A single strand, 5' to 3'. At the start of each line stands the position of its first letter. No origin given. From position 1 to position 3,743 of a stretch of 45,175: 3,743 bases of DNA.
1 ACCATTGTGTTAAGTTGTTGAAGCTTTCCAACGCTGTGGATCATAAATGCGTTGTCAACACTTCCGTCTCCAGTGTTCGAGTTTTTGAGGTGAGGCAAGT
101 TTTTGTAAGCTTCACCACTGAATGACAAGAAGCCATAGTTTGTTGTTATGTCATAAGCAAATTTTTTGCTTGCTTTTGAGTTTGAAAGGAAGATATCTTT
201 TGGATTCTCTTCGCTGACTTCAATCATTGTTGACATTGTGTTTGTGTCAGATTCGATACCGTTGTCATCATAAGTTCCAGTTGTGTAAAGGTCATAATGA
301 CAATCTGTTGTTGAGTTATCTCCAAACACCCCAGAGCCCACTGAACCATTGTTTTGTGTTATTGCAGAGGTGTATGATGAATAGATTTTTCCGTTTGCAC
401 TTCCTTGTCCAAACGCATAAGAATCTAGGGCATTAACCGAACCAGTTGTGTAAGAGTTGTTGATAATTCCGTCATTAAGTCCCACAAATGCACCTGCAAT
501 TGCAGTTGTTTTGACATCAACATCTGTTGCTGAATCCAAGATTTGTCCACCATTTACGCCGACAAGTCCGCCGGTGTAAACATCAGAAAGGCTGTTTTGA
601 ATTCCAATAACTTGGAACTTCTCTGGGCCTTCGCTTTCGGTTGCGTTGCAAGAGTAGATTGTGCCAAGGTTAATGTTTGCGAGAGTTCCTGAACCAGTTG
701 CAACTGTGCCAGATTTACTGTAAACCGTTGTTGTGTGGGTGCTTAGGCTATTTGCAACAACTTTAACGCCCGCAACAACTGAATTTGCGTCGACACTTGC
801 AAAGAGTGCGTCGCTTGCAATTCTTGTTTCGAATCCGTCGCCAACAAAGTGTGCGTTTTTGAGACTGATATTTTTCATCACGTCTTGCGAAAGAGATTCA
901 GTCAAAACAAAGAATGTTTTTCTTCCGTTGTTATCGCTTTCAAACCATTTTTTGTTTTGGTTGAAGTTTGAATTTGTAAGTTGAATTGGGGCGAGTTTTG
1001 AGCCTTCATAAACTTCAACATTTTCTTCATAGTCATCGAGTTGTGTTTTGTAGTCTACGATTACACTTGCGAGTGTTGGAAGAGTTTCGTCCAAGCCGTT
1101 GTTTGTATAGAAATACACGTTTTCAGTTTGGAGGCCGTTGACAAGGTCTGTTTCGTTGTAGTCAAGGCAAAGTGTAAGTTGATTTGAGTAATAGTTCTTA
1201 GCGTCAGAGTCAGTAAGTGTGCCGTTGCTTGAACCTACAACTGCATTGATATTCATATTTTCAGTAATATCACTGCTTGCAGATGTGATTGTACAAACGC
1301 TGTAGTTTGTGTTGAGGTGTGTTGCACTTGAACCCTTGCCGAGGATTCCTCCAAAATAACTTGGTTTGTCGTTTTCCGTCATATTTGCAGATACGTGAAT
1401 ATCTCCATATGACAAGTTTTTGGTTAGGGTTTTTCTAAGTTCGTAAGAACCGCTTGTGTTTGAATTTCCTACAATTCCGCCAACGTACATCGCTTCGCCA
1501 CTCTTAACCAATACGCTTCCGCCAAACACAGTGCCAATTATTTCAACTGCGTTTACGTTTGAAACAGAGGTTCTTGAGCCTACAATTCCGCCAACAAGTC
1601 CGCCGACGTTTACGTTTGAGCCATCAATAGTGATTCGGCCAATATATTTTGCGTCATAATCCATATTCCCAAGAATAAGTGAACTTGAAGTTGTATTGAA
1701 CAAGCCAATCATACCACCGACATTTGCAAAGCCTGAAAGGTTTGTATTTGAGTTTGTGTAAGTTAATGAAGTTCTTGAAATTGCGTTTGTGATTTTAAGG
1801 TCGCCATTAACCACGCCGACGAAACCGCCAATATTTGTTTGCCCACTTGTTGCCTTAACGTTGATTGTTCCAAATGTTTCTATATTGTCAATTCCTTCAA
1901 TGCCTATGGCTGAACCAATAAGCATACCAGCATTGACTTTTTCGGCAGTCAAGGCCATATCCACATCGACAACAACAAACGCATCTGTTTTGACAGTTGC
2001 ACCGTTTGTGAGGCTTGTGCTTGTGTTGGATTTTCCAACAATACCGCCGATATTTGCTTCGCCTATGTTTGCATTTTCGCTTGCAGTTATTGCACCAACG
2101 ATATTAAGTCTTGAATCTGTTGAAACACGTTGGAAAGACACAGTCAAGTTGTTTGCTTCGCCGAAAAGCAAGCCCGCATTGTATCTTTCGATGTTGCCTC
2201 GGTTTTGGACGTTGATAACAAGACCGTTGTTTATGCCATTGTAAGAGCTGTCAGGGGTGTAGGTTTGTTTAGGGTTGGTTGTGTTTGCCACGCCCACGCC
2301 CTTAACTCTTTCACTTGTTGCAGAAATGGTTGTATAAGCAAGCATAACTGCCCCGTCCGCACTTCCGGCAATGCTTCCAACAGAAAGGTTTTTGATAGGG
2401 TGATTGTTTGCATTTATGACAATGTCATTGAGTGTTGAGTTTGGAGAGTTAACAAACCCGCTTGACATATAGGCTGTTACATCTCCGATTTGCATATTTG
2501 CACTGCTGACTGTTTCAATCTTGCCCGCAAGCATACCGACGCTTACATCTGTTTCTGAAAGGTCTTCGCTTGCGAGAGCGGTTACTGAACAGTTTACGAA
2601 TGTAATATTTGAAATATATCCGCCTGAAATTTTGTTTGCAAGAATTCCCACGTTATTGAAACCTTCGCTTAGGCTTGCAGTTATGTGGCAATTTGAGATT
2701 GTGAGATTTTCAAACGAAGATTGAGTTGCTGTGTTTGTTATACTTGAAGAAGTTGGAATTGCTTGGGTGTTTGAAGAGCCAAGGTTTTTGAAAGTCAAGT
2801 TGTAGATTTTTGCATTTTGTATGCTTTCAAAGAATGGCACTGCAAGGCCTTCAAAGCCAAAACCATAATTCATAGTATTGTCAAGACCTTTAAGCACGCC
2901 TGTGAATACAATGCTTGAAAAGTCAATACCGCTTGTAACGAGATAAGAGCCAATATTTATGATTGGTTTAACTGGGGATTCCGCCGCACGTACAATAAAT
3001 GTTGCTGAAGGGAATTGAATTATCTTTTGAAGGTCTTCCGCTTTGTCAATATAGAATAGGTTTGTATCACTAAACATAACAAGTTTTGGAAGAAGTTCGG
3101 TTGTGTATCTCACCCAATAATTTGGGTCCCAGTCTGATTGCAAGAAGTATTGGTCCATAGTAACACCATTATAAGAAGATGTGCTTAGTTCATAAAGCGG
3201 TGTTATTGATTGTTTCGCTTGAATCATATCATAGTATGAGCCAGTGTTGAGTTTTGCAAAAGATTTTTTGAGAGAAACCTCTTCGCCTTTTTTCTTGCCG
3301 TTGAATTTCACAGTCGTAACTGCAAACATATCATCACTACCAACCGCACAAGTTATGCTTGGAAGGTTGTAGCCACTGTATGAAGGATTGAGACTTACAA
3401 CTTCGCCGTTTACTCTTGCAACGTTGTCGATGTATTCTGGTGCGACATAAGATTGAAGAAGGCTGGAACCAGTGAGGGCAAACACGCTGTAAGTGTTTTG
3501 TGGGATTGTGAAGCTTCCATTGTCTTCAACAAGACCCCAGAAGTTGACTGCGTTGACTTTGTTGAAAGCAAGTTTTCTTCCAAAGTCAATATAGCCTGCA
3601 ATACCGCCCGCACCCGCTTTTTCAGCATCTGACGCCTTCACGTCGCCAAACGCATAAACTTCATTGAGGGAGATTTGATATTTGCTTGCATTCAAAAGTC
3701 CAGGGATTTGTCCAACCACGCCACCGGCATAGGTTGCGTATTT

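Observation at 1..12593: Uncalled giant gene: the apparently ORF-free first 12.6 kb is one open reading frame of at least 4197 codons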

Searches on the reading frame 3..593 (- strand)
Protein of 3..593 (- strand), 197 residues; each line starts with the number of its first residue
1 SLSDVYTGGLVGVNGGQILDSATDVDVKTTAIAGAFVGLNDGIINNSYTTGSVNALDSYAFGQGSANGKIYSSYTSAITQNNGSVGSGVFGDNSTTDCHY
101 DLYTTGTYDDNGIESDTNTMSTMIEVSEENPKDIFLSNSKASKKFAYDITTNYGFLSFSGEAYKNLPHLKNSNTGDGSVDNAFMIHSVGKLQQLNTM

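Call 7: search_protein_families(library=pfam, proteins=[window:3-593:-], max_evalue=1)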
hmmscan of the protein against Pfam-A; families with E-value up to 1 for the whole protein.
window:3-593:- (197 aa): 1 family
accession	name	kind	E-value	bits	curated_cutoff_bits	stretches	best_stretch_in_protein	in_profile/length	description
PF07581.17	Glug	-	0.052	14.4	20.5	2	6-26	4-26/28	The GLUG motif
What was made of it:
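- Tried and rejected: Slicing into 500-aa pieces was needed to recover GLUG (call 7).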

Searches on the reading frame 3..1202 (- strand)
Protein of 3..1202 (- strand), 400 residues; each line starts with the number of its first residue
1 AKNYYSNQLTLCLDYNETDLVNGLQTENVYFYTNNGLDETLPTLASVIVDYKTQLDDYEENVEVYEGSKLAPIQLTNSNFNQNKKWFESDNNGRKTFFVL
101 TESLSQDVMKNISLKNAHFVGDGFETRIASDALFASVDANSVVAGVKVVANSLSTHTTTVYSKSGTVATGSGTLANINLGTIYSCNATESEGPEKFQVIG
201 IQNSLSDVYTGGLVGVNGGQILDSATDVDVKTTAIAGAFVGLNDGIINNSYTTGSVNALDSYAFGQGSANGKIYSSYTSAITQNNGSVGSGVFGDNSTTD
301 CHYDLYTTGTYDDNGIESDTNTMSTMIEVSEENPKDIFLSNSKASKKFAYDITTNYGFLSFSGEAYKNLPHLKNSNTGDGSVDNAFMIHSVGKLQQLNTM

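Call 89: find_related_loci(query=window:3-1202:-, collection=metagenome_contigs, flank=10000)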
Query window:3-1202:- (400 aa) in metagenome_contigs; peptide patterns used: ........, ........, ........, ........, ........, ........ (x = any residue, [..] = any of these).
153 stretches matched a pattern, but none encodes a relative of the query by tblastn (E <= 1e-3).
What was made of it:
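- Tried and rejected: A JGI metagenome scan for a same-species contig that extends the window found nothing (call 89).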

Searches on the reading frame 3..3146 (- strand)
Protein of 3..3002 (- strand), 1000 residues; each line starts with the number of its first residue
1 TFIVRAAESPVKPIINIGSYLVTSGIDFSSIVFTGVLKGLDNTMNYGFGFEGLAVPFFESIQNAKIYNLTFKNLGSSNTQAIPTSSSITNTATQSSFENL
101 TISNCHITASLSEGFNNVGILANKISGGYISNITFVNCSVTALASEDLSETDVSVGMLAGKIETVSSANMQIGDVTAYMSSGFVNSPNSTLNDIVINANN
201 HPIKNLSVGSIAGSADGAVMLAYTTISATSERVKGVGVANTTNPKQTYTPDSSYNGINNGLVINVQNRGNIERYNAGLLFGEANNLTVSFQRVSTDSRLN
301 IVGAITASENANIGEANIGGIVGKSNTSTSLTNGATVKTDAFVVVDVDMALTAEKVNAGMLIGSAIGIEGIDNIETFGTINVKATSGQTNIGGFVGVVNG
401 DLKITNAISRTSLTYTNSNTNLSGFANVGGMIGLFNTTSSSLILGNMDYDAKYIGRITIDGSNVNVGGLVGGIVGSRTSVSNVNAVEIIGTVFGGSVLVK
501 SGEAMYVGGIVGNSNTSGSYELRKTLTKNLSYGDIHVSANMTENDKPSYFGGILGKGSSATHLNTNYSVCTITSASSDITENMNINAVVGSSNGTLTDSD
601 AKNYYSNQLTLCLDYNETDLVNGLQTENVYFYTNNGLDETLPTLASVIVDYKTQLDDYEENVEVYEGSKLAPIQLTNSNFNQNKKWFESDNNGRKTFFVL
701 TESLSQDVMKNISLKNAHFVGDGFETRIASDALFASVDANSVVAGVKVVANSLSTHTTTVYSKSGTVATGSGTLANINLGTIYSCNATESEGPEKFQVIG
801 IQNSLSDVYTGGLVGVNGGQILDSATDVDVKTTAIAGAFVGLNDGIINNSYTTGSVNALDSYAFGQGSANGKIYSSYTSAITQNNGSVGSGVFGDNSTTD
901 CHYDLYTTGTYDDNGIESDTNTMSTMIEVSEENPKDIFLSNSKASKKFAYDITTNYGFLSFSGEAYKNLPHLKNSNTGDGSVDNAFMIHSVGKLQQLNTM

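Call 14: find_related_loci(query=window:3-3002:-, collection=genome_contigs, flank=10000)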
Query window:3-3002:- (1000 aa) in genome_contigs; peptide patterns used: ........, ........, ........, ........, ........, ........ (x = any residue, [..] = any of these).
23 stretches matched a pattern, but none encodes a relative of the query by tblastn (E <= 1e-3).
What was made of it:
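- Tried and rejected: A GTDB genome scan with a single sequence found nothing (call 14).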

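Call 19: find_homologous_proteins(query=window:3-3002:-, max_evalue=0.00001)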
Query window:3-3002:- (1000 aa): 1 proteins with E <= 0.00001 among 8000 candidates.
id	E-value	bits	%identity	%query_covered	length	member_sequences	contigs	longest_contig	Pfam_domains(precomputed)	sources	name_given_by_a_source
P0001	1.1e-277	942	72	63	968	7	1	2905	-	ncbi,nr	ncbi:MAG: hypothetical protein IJA22_01435, partial [Clostridia bacterium]|nr:hypothetical protein [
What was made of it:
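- Tried and rejected: With the C-terminal 1000 aa it found only one 968-aa fragment (call 19).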

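Call 21: find_encoding_contigs(protein=P0001, flank=10000)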
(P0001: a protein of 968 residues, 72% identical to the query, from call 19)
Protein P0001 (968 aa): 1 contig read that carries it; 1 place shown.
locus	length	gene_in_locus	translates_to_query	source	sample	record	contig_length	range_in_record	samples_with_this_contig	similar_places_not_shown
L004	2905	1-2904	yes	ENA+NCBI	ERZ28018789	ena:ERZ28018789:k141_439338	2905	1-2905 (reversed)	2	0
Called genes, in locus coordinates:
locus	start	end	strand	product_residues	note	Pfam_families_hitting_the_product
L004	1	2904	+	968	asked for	?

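Call 85: search_solved_structures(query=A6, max_evalue=1)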
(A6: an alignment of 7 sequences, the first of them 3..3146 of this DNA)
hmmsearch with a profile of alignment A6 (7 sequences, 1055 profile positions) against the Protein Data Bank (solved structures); distinct sequences matched with E-value up to 1: 0.

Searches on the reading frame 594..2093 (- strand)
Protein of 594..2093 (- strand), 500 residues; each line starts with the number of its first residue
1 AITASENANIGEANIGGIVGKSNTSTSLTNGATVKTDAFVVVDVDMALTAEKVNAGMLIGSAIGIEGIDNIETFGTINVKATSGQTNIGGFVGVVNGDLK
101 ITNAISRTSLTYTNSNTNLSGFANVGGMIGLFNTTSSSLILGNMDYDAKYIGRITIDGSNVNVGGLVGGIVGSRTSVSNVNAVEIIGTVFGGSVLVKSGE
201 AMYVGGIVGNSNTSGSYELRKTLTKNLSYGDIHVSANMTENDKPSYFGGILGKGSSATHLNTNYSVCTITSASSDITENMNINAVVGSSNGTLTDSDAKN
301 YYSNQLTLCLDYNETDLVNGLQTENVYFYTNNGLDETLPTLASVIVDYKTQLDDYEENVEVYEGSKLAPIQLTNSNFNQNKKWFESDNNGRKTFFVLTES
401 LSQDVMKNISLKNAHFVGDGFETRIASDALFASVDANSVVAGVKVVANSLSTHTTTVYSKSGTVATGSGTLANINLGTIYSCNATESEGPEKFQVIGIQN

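Call 7: search_protein_families(library=pfam, proteins=[window:594-2093:-], max_evalue=1)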
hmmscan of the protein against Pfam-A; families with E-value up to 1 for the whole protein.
window:594-2093:- (500 aa): 2 families
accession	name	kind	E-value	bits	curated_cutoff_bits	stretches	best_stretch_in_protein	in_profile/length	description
PF23354.1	TPR_NUP160_120_M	-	0.16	11.7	27.2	1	266-359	58-149/265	NUP160/120 middle TPR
PF23197.1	IG_AIR9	-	0.79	10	27.5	1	180-221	2-41/87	AIR9 A9 domain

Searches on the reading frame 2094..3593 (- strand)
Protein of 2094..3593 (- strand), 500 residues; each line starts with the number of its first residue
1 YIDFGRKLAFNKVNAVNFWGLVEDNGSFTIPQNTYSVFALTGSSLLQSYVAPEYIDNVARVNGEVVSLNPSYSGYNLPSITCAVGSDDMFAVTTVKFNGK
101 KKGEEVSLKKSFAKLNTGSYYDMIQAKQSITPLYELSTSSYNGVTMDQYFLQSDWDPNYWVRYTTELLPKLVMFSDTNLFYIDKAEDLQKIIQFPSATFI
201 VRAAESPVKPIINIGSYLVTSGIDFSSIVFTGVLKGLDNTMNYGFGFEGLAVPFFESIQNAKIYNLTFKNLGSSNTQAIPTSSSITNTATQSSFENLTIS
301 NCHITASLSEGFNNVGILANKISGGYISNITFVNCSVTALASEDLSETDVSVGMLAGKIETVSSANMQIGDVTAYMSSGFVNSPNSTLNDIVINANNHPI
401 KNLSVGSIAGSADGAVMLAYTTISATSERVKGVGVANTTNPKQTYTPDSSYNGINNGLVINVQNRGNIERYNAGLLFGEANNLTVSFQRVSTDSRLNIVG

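Call 7: search_protein_families(library=pfam, proteins=[window:2094-3593:-], max_evalue=1)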
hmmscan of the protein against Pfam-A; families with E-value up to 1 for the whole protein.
window:2094-3593:- (500 aa): 2 families
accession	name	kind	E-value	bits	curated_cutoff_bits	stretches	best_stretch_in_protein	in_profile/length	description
PF05342.19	Peptidase_M26_N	-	4.5e-05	23.2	27.7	1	229-299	182-248/250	M26 IgA1-specific Metallo-endopeptidase N-terminal region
PF02325.22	YGGT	-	0.21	12.5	27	1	197-237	29-66/70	YGGT family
